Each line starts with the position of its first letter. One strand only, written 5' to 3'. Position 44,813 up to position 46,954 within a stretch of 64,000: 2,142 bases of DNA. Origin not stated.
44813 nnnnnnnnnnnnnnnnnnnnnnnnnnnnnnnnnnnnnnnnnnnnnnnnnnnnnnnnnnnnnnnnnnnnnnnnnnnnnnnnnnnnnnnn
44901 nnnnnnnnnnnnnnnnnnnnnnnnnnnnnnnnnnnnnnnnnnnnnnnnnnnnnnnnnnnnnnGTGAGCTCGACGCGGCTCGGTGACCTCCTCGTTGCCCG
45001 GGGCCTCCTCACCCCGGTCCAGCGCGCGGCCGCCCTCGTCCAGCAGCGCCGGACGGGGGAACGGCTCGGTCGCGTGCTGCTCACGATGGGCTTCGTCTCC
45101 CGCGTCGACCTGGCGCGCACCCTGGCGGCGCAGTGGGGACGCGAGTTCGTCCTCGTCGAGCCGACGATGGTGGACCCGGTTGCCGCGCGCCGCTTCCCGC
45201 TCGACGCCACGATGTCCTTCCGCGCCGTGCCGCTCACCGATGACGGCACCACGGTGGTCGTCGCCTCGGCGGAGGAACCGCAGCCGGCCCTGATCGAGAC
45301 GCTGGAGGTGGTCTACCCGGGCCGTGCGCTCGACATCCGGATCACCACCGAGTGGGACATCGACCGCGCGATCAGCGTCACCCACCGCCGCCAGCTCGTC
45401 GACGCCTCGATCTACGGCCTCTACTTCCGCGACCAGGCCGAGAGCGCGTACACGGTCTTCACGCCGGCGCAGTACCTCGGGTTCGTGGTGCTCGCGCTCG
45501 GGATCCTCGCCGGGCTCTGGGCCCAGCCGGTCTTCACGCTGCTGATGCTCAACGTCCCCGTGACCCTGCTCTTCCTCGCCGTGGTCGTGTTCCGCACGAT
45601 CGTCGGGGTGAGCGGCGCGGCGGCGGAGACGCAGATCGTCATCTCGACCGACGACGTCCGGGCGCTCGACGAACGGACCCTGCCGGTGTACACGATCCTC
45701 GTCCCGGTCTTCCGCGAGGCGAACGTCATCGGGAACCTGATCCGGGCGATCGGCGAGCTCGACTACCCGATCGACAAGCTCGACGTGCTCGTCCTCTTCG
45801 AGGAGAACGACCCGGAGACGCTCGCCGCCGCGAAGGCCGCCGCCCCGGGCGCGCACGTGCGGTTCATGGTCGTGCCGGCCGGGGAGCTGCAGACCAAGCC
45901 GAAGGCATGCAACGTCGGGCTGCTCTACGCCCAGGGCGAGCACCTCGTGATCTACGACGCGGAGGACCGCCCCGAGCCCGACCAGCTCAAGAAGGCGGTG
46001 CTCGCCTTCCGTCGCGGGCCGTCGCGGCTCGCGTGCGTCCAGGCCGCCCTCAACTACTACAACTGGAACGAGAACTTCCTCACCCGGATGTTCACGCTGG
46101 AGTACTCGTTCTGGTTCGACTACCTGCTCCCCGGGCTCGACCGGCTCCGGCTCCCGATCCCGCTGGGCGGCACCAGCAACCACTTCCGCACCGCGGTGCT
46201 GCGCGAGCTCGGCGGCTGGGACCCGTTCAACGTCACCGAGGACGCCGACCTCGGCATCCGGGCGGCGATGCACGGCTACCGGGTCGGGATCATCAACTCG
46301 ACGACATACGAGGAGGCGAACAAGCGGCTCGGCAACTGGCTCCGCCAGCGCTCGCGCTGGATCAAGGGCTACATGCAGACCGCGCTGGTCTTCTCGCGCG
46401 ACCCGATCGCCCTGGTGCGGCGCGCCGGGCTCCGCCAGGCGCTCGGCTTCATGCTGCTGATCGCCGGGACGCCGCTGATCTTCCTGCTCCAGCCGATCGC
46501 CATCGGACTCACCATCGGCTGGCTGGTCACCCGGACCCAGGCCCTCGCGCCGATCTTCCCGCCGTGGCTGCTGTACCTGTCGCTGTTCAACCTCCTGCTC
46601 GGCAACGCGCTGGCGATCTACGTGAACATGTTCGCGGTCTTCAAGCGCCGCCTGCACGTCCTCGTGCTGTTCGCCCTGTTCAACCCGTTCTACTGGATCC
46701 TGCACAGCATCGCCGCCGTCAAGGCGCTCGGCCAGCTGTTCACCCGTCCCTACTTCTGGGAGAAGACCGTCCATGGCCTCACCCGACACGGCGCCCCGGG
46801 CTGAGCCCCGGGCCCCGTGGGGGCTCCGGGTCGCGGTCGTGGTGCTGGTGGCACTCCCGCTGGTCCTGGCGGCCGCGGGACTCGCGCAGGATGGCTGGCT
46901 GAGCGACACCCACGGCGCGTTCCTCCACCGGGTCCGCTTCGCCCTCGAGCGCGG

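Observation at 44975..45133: Textbook tandem MshEN c-di-GMP-binding motif at the N-terminus of a membrane glycosyltransferase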

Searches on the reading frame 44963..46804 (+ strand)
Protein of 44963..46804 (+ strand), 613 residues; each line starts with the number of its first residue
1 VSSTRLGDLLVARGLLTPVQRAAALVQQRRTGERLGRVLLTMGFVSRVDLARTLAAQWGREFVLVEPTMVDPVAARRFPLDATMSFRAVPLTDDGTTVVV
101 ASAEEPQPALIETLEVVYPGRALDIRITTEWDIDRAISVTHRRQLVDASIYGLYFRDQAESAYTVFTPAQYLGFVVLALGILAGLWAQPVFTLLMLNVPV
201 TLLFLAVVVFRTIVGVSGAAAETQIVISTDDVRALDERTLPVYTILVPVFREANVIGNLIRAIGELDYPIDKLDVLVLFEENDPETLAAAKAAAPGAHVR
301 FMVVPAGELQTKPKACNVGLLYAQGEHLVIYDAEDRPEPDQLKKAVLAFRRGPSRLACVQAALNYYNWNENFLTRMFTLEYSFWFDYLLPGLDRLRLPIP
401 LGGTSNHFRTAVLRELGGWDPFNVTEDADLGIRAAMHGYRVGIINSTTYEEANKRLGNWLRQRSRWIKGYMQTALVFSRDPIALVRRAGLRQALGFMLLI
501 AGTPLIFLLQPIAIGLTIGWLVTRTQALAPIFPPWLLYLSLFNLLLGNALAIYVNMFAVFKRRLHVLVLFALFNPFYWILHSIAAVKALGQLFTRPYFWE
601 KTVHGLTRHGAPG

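Call 3: search_protein_families(library=pfam, proteins=[window:44963-46804:+], max_evalue=0.01)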
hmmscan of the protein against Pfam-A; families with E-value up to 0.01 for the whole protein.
window:44963-46804:+ (613 aa): 5 families
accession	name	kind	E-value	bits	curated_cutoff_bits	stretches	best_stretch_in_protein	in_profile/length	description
PF13632.12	Glyco_trans_2_3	-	9.6e-25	88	27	1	329-532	3-183/198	Glycosyl transferase family group 2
PF13641.12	Glyco_tranf_2_3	-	3.8e-23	83.1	27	1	243-469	3-230/230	Glycosyltransferase like family 2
PF00535.33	Glycos_transf_2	-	1.8e-11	44.7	23.3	1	244-383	1-132/168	Glycosyl transferase family 2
PF05157.20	MshEN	-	9.9e-08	32.3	23.1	1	58-138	1-81/90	MshEN domain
PF13506.12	Glyco_transf_21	-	9.5e-06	25.6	21.7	1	302-467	6-173/174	Glycosyl transferase family 21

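Call 16: find_homologous_proteins(query=window:44963-46804:+, max_evalue=1e-10)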
Query window:44963-46804:+ (613 aa): 8000 proteins with E <= 1e-10 among 8000 candidates; the best 120 are listed.
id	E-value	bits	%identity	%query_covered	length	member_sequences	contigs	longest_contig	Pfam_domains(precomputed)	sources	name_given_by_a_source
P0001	0.0e+0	1288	93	100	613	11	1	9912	PF13632.13,PF05157.21,PF13506.14,PF13641.13,PF00535.33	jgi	jgi:cellulose synthase/poly-beta-1,6-N-acetylglucosamine synthase-like glycosyltransferase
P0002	0.0e+0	1145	82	100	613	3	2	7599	PF13632.13,PF05157.21,PF13506.14,PF13641.13,PF00535.33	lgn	-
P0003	0.0e+0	1136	82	98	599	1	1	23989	PF13632.13,PF05157.21,PF13506.14,PF13641.13,PF00535.33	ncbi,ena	-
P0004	0.0e+0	1111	79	100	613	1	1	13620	PF13632.13,PF05157.21,PF13506.14,PF13641.13,PF00535.33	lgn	-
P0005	0.0e+0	1110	79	100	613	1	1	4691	PF13632.13,PF05157.21,PF13506.14,PF13641.13,PF00535.33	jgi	jgi:cellulose synthase/poly-beta-1,6-N-acetylglucosamine synthase-like glycosyltransferase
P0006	0.0e+0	1108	79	100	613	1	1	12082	PF13632.13,PF05157.21,PF13506.14,PF13641.13,PF00535.33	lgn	-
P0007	0.0e+0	1107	78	100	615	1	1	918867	PF13632.13,PF05157.21,PF13506.14,PF13641.13,PF00535.33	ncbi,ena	-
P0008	0.0e+0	1104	78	100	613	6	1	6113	PF13632.13,PF05157.21,PF13506.14,PF13641.13,PF00535.33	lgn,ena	-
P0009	0.0e+0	1101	78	100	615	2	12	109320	PF13632.13,PF05157.21,PF13506.14,PF13641.13,PF00535.33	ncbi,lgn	-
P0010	0.0e+0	1099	78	100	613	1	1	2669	PF13632.13,PF13506.14,PF13641.13,PF00535.33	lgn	-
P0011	0.0e+0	1097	78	100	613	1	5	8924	PF13632.13,PF05157.21,PF13506.14,PF13641.13,PF00535.33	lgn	-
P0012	0.0e+0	1091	78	100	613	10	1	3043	PF13632.13,PF05157.21,PF13506.14,PF13641.13,PF00535.33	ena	-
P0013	0.0e+0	1091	77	100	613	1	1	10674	PF13632.13,PF05157.21,PF13506.14,PF13641.13,PF00535.33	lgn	-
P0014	0.0e+0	1090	77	100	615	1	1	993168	PF13632.13,PF05157.21,PF13506.14,PF13641.13,PF00535.33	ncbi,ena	-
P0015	0.0e+0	1088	78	100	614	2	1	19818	PF13632.13,PF05157.21,PF13506.14,PF13641.13,PF00535.33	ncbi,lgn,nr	ncbi:MAG TPA: glycosyltransferase [Gemmatimonadales bacterium]|nr:glycosyltransferase [Gemmatimonada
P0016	0.0e+0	1084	78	100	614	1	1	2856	PF13632.13,PF05157.21,PF13506.14,PF13641.13,PF00535.33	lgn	-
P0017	0.0e+0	1083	77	100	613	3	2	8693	PF13632.13,PF05157.21,PF13506.14,PF13641.13,PF00535.33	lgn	-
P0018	0.0e+0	1082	77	100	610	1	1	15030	PF13632.13,PF05157.21,PF13506.14,PF13641.13,PF00535.33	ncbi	-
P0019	0.0e+0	1082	78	100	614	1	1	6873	PF13632.13,PF05157.21,PF13506.14,PF13641.13,PF00535.33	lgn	-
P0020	0.0e+0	1081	78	99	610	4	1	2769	PF13632.13,PF05157.21,PF13506.14,PF13641.13,PF00535.33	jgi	jgi:hypothetical protein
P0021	0.0e+0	1080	77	100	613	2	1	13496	PF13632.13,PF05157.21,PF13506.14,PF13641.13,PF00535.33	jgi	jgi:cellulose synthase/poly-beta-1,6-N-acetylglucosamine synthase-like glycosyltransferase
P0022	0.0e+0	1080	76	100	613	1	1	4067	PF13632.13,PF05157.21,PF13506.14,PF13641.13,PF00535.33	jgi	jgi:hypothetical protein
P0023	0.0e+0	1076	76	100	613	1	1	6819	PF13632.13,PF05157.21,PF13506.14,PF13641.13,PF00535.33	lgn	-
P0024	0.0e+0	1072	76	100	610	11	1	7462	PF13632.13,PF05157.21,PF13506.14,PF13641.13,PF00535.33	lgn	-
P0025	0.0e+0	1072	76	100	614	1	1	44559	PF13632.13,PF05157.21,PF13641.13,PF00535.33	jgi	jgi:glycosyltransferase XagB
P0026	0.0e+0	1064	76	99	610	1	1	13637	PF13632.13,PF05157.21,PF13641.13,PF00535.33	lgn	-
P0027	0.0e+0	1055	75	100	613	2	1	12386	PF13632.13,PF05157.21,PF13641.13,PF00535.33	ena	-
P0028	0.0e+0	1054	74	100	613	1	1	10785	PF13632.13,PF05157.21,PF13641.13,PF00535.33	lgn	-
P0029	0.0e+0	1053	75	100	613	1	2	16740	PF13632.13,PF05157.21,PF13641.13,PF00535.33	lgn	-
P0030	0.0e+0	1050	75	100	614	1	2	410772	PF13632.13,PF05157.21,PF13641.13,PF00535.33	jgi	jgi:cellulose synthase/poly-beta-1,6-N-acetylglucosamine synthase-like glycosyltransferase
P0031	0.0e+0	1047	74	100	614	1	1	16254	PF13632.13,PF05157.21,PF13506.14,PF13641.13,PF00535.33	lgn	-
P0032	0.0e+0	1047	75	100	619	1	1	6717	PF13632.13,PF05157.21,PF13506.14,PF13641.13,PF00535.33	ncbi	-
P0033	0.0e+0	1045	75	100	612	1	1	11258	PF13632.13,PF05157.21,PF13506.14,PF13641.13,PF00535.33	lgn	-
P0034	0.0e+0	1045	74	100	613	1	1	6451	PF13632.13,PF05157.21,PF13641.13,PF00535.33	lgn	-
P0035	0.0e+0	1044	74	100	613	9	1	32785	PF13632.13,PF05157.21,PF13506.14,PF13641.13,PF00535.33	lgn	-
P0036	0.0e+0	1043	75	100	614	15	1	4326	PF13632.13,PF05157.21,PF13641.13,PF00535.33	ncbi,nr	ncbi:MAG: glycosyltransferase [Gemmatimonadales bacterium]|nr:glycosyltransferase [Gemmatimonadales 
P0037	0.0e+0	1043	74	100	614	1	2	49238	PF13632.13,PF05157.21,PF13506.14,PF13641.13,PF00535.33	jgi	jgi:cellulose synthase/poly-beta-1,6-N-acetylglucosamine synthase-like glycosyltransferase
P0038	0.0e+0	1042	74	100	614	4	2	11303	PF13632.13,PF05157.21,PF13641.13,PF00535.33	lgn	-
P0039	0.0e+0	1042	75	100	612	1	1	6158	PF13632.13,PF05157.21,PF13506.14,PF13641.13,PF00535.33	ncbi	-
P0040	0.0e+0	1042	73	100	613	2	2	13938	PF13632.13,PF05157.21,PF13506.14,PF13641.13,PF00535.33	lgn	-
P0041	0.0e+0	1040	74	100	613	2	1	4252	PF13632.13,PF05157.21,PF13506.14,PF13641.13,PF00535.33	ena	-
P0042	0.0e+0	1039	74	100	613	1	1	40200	PF13632.13,PF05157.21,PF13506.14,PF13641.13,PF00535.33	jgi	-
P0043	0.0e+0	1038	74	100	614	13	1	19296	PF13632.13,PF05157.21,PF13506.14,PF13641.13,PF00535.33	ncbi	-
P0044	0.0e+0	1037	74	100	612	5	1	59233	PF13632.13,PF05157.21,PF13506.14,PF13641.13,PF00535.33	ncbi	ncbi:MAG: glycosyltransferase family 2 protein [Gemmatimonadales bacterium]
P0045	0.0e+0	1037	73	100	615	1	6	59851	PF13632.13,PF05157.21,PF13506.14,PF13641.13,PF00535.33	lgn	-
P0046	0.0e+0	1036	74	100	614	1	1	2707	PF13632.13,PF05157.21,PF13506.14,PF13641.13,PF00535.33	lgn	-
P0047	0.0e+0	1035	75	100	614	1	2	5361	PF13632.13,PF05157.21,PF13641.13,PF00535.33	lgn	-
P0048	0.0e+0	1035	74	100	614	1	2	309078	PF13632.13,PF05157.21,PF13641.13,PF00535.33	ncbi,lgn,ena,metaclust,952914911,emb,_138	metaclust:\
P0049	0.0e+0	1035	74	100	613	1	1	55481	PF13632.13,PF05157.21,PF13506.14,PF13641.13,PF00535.33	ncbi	ncbi:MAG: glycosyltransferase family 2 protein [Gemmatimonadota bacterium]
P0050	0.0e+0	1035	74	100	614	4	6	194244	PF13632.13,PF05157.21,PF13641.13,PF00535.33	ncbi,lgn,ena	-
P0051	0.0e+0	1034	74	100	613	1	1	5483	PF13632.13,PF05157.21,PF13506.14,PF13641.13,PF00535.33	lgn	-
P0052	0.0e+0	1034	74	100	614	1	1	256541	PF13632.13,PF05157.21,PF13641.13,PF00535.33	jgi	jgi:cellulose synthase/poly-beta-1,6-N-acetylglucosamine synthase-like glycosyltransferase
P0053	0.0e+0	1033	74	100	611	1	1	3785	PF13632.13,PF05157.21,PF13506.14,PF13641.13,PF00535.33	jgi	jgi:cellulose synthase/poly-beta-1,6-N-acetylglucosamine synthase-like glycosyltransferase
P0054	0.0e+0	1033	73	100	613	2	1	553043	PF13632.13,PF05157.21,PF13506.14,PF13641.13,PF00535.33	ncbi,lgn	ncbi:MAG TPA: glycosyltransferase family 2 protein [Gemmatimonadales bacterium]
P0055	0.0e+0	1032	74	99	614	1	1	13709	PF13632.13,PF05157.21,PF13506.14,PF13641.13,PF00535.33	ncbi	-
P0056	0.0e+0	1032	73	100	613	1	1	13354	PF13632.13,PF05157.21,PF13506.14,PF13641.13,PF00535.33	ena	-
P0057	0.0e+0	1032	74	99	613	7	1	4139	PF13632.13,PF05157.21,PF13506.14,PF13641.13,PF00535.33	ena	-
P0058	0.0e+0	1031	73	100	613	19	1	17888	PF13632.13,PF05157.21,PF13506.14,PF13641.13,PF00535.33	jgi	jgi:cellulose synthase/poly-beta-1,6-N-acetylglucosamine synthase-like glycosyltransferase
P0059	0.0e+0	1031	74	100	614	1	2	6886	PF13632.13,PF05157.21,PF13641.13,PF00535.33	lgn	-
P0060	0.0e+0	1030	73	100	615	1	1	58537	PF13632.13,PF05157.21,PF13506.14,PF13641.13,PF00535.33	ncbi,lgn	-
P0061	0.0e+0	1029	73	99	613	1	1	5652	PF13632.13,PF05157.21,PF13506.14,PF13641.13,PF00535.33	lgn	-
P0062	0.0e+0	1029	72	100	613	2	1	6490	PF13632.13,PF05157.21,PF13506.14,PF13641.13,PF00535.33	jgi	jgi:cellulose synthase/poly-beta-1,6-N-acetylglucosamine synthase-like glycosyltransferase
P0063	0.0e+0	1027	73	100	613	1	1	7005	PF13632.13,PF05157.21,PF13506.14,PF13641.13,PF00535.33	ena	-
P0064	0.0e+0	1024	73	100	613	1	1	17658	PF13632.13,PF05157.21,PF13506.14,PF13641.13,PF00535.33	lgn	-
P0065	0.0e+0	1023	73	99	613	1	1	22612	PF13632.13,PF05157.21,PF13506.14,PF13641.13,PF00535.33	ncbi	-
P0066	0.0e+0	1020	73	100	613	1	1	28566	PF13632.13,PF05157.21,PF13506.14,PF13641.13,PF00535.33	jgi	jgi:cellulose synthase/poly-beta-1,6-N-acetylglucosamine synthase-like glycosyltransferase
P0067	0.0e+0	1017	74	100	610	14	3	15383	PF13632.13,PF05157.21,PF13506.14,PF13641.13,PF00535.33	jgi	jgi:cellulose synthase/poly-beta-1,6-N-acetylglucosamine synthase-like glycosyltransferase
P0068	0.0e+0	1016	73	100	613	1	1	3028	PF13632.13,PF05157.21,PF13506.14,PF13641.13,PF00535.33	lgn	-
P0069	0.0e+0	1015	75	97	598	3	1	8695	PF13632.13,PF05157.21,PF13506.14,PF13641.13,PF00535.33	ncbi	-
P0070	4.4e-298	1008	74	97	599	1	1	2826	PF13632.13,PF05157.21,PF13641.13,PF00535.33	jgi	jgi:cellulose synthase/poly-beta-1,6-N-acetylglucosamine synthase-like glycosyltransferase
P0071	2.4e-297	1005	72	100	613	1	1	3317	PF13632.13,PF05157.21,PF13506.14,PF13641.13,PF00535.33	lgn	-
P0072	8.5e-297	1003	72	100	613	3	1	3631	PF13632.13,PF05157.21,PF13506.14,PF13641.13,PF00535.33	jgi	jgi:glycosyltransferase XagB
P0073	1.1e-296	1003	73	100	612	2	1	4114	PF13632.13,PF05157.21,PF13506.14,PF13641.13,PF00535.33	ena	-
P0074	1.9e-296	1002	71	100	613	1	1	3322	PF13632.13,PF05157.21,PF13506.14,PF13641.13,PF00535.33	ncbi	ncbi:MAG: glycosyltransferase family 2 protein [Gemmatimonadales bacterium]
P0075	2.3e-294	995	77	92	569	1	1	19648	PF13632.13,PF05157.21,PF13506.14,PF13641.13,PF00535.33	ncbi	-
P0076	9.4e-289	977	72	99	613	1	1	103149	PF13632.13,PF05157.21,PF13506.14,PF13641.13,PF00535.33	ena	-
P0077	1.0e-246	838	62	100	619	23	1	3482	PF13632.13,PF05157.21,PF13641.13,PF00535.33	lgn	-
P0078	8.3e-243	825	61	100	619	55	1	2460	PF13632.13,PF05157.21,PF13506.14,PF13641.13,PF00535.33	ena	-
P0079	8.7e-242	822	61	99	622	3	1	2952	PF13632.13,PF05157.21,PF13641.13,PF00535.33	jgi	jgi:glycosyltransferase XagB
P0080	2.4e-237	807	59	97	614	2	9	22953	PF13632.13,PF05157.21,PF13506.14,PF13641.13,PF00535.33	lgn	-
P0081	9.0e-237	805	60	100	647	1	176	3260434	PF13632.13,PF05157.21,PF13506.14,PF13641.13,PF00535.33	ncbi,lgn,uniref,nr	ncbi:glycosyltransferase family 2 protein [Truepera radiovictrix]|uniref:General secretory system II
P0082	2.6e-232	791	60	99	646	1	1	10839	PF13632.13,PF05157.21,PF13506.14,PF13641.13,PF00535.33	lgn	-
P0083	7.0e-229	779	58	99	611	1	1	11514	PF13632.13,PF05157.21,PF13641.13,PF00535.33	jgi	-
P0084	8.8e-229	779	57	99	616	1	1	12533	PF13632.13,PF05157.21,PF13641.13,PF00535.33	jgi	-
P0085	1.9e-228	778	59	99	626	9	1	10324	PF13632.13,PF05157.21,PF13506.14,PF13641.13,PF00535.33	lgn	-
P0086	9.6e-228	775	58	99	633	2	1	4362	PF13632.13,PF05157.21,PF13506.14,PF13641.13,PF00535.33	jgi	-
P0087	3.2e-227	774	57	99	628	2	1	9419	PF13632.13,PF05157.21,PF13506.14,PF13641.13,PF00535.33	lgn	-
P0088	7.8e-227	772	58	99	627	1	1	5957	PF13632.13,PF05157.21,PF13506.14,PF13641.13,PF00535.33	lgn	-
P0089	5.4e-226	770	57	99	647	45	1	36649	PF13632.13,PF05157.21,PF13506.14,PF13641.13,PF00535.33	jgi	-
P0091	7.3e-225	766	57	99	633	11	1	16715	PF13632.13,PF05157.21,PF13506.14,PF13641.13,PF00535.33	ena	-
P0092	8.2e-225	766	57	99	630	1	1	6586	PF13632.13,PF05157.21,PF13641.13,PF00535.33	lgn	-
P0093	1.0e-224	765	59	100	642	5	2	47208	PF13632.13,PF05157.21,PF13506.14,PF13641.13,PF00535.33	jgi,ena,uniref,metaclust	uniref:Glycosyltransferase n=1 Tax=Thermorudis peleae TaxID=1382356 RepID=A0A831X893_9BACT|metaclust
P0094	7.5e-224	763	58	100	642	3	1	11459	PF13632.13,PF05157.21,PF13506.14,PF13641.13,PF00535.33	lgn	-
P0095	1.1e-223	762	59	99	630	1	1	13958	PF13632.13,PF05157.21,PF13506.14,PF13641.13,PF00535.33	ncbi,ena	-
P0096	6.1e-223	760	57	99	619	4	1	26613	PF13632.13,PF05157.21,PF13506.14,PF13641.13,PF00535.33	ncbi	-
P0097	8.6e-223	759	57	99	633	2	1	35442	PF13632.13,PF05157.21,PF13506.14,PF13641.13,PF00535.33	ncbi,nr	ncbi:MAG: glycosyl transferase [Anaerolineae bacterium]|nr:MAG: glycosyl transferase [Anaerolineae b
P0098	1.0e-222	759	56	99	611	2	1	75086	PF13632.13,PF05157.21,PF13641.13,PF00535.33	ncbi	ncbi:glycosyltransferase family 2 protein [Oceanithermus sp.]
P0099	1.5e-222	758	57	99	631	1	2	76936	PF13632.13,PF05157.21,PF13506.14,PF13641.13,PF00535.33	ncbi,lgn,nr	ncbi:MAG: glycosyltransferase [Anaerolineales bacterium]|nr:glycosyltransferase [Anaerolineales bact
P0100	2.2e-222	758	58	99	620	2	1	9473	PF13632.13,PF05157.21,PF13641.13,PF00535.33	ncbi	-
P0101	2.2e-222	758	56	99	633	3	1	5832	PF13632.13,PF05157.21,PF13641.13,PF00535.33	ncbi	-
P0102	3.7e-222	757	57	99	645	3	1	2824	PF13632.13,PF05157.21,PF13506.14,PF13641.13,PF00535.33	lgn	-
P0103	3.8e-222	757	55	99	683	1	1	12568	PF13632.13,PF05157.21,PF13641.13,PF00535.33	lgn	-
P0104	6.7e-222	756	57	99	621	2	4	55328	PF13632.13,PF05157.21,PF13506.14,PF13641.13,PF00535.33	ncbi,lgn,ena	-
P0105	1.8e-221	755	56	99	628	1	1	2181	PF13632.13,PF05157.21,PF13641.13,PF00535.33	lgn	-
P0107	5.4e-221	753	58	99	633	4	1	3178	PF13632.13,PF05157.21,PF13506.14,PF13641.13,PF00535.33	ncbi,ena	-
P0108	5.7e-221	753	56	100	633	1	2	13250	PF13632.13,PF05157.21,PF13506.14,PF13641.13,PF00535.33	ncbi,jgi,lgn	-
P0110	1.1e-220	752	57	99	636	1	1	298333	PF13632.13,PF05157.21,PF13506.14,PF13641.13,PF00535.33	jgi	jgi:glycosyltransferase XagB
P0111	1.5e-220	752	56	99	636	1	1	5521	PF13632.13,PF05157.21,PF13506.14,PF13641.13,PF00535.33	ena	-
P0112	1.6e-220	752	56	99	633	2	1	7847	PF13632.13,PF05157.21,PF13641.13,PF00535.33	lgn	-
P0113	1.7e-220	752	57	99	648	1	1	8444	PF13632.13,PF05157.21,PF13506.14,PF13641.13,PF00535.33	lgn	-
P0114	3.8e-220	750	58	99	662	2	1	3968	PF13632.13,PF05157.21,PF13506.14,PF13641.13,PF00535.33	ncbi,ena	-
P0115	5.7e-220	750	55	100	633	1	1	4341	PF13632.13,PF05157.21,PF13506.14,PF13641.13,PF00535.33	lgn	-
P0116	6.7e-220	750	57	99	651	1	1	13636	PF13632.13,PF05157.21,PF13641.13,PF00535.33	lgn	-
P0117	8.6e-220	749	58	99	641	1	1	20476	PF13632.13,PF05157.21,PF13641.13,PF00535.33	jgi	jgi:cellulose synthase/poly-beta-1,6-N-acetylglucosamine synthase-like glycosyltransferase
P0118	1.0e-219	749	59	99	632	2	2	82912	PF13632.13,PF05157.21,PF13506.14,PF13641.13,PF00535.33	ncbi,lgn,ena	-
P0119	3.4e-219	747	57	99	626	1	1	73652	PF13632.13,PF05157.21,PF13641.13,PF00535.33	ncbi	-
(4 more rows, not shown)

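Call 18: search_protein_families(library=ncbifam, proteins=[window:44963-46804:+], max_evalue=0.01)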
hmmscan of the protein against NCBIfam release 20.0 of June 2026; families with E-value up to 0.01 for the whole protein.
window:44963-46804:+ (613 aa): 15 families
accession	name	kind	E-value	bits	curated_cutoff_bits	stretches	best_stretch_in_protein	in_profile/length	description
NF053729.1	c-di-GMP_motif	domain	2.5e-16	59.2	38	1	5-57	1-53/53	cyclic di-GMP-binding domain-containing protein, MshE-related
TIGR03030.1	CelA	equivalog_domain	8.5e-15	53.8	699.1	1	197-475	87-382/714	UDP-forming cellulose synthase catalytic subunit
TIGR03937.1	PgaC_IcaA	equivalog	3e-13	49.5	422.3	1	229-594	33-392/407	poly-beta-1,6-N-acetyl-D-glucosamine synthase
NF012033.0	PRK15489.1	equivalog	1.5e-12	46.5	537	1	4-135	491-621/703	glycosyl transferase family protein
NF008411.1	PRK11234.1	equivalog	2e-12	46.3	1170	1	4-113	482-590/723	cyclic di-3',5'-guanylate-activated glycosyltransferase NfrB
TIGR03111.1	glyc2_xrt_Gpos1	hypoth_equivalog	2.8e-12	46.2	363.95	1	212-481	18-297/439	TIGR03111 family XrtG-associated glycosyltransferase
NF008558.0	PRK11498.1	equivalog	8.9e-11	40.4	992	1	236-519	268-552/872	UDP-forming cellulose synthase catalytic subunit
NF041865.1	EpsU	equivalog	1.6e-09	37.3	700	1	242-479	40-274/394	exopolysaccharide biosynthesis GT2 family glycosyltransferase EpsU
TIGR03965.1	mycofact_glyco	equivalog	1.6e-07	30.6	280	1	236-467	70-297/467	mycofactocin biosynthesis glycosyltransferase MftF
NF053846.1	glyco_with_XrtP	equivalog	1.5e-06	27.2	520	1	371-529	195-358/440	XrtP-associated glycosyltransferase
TIGR02538.1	type_IV_pilB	equivalog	4.8e-06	25.5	675.65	1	6-140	2-135/564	type IV-A pilus assembly ATPase PilB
TIGR04283.1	glyco_like_mftF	equivalog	2.5e-05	24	182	1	244-448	2-182/221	TIGR04283 family arsenosugar biosynthesis glycosyltransferase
TIGR03469.1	HpnB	hypoth_equivalog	2.8e-05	23.3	379.25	1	227-388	29-195/386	hopene-associated glycosyltransferase HpnB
TIGR03029.1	EpsG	equivalog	0.00086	18.5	313.8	1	3-65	2-64/274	chain length determinant protein tyrosine kinase EpsG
NF041875.1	EPS_EpsD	equivalog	0.00089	18.7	370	0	408-465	162-222/325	exopolysaccharide biosynthesis glycosyltransferase EpsD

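Call 38: find_encoding_contigs(protein=P0081, flank=8000, max_places=2)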
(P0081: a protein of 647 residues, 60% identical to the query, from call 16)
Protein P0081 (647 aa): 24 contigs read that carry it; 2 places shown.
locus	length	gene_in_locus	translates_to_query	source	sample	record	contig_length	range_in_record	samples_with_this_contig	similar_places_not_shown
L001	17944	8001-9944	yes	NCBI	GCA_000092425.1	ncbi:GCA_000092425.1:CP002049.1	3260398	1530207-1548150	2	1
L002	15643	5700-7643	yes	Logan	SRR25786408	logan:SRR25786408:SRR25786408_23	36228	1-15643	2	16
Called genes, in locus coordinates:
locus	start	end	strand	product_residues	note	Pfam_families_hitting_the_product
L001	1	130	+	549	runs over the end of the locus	-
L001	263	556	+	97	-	PF10387:DUF2442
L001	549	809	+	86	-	PF13711:DUF4160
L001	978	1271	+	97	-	PF05015:HigB-like_toxin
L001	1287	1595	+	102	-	PF01381:HTH_3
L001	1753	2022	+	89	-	PF10823:DUF2568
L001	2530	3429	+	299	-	PF02567:PhzC-PhzF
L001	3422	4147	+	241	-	PF01479:S4, PF00849:PseudoU_synth_2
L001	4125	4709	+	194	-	PF00156:Pribosyltran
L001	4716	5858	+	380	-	PF01551:Peptidase_M23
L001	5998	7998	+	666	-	PF03170:CBM_BcsB_1st (weak)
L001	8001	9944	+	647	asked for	PF05157:MshEN, PF13506:Glyco_transf_21, PF13641:Glyco_tranf_2_3, PF00535:Glycos_transf_2, PF13632:Glyco_trans_2_3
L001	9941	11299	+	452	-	-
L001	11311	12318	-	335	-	PF00150:Cellulase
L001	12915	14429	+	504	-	PF00128:Alpha-amylase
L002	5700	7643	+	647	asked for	PF05157:MshEN, PF13506:Glyco_transf_21, PF13641:Glyco_tranf_2_3, PF00535:Glycos_transf_2, PF13632:Glyco_trans_2_3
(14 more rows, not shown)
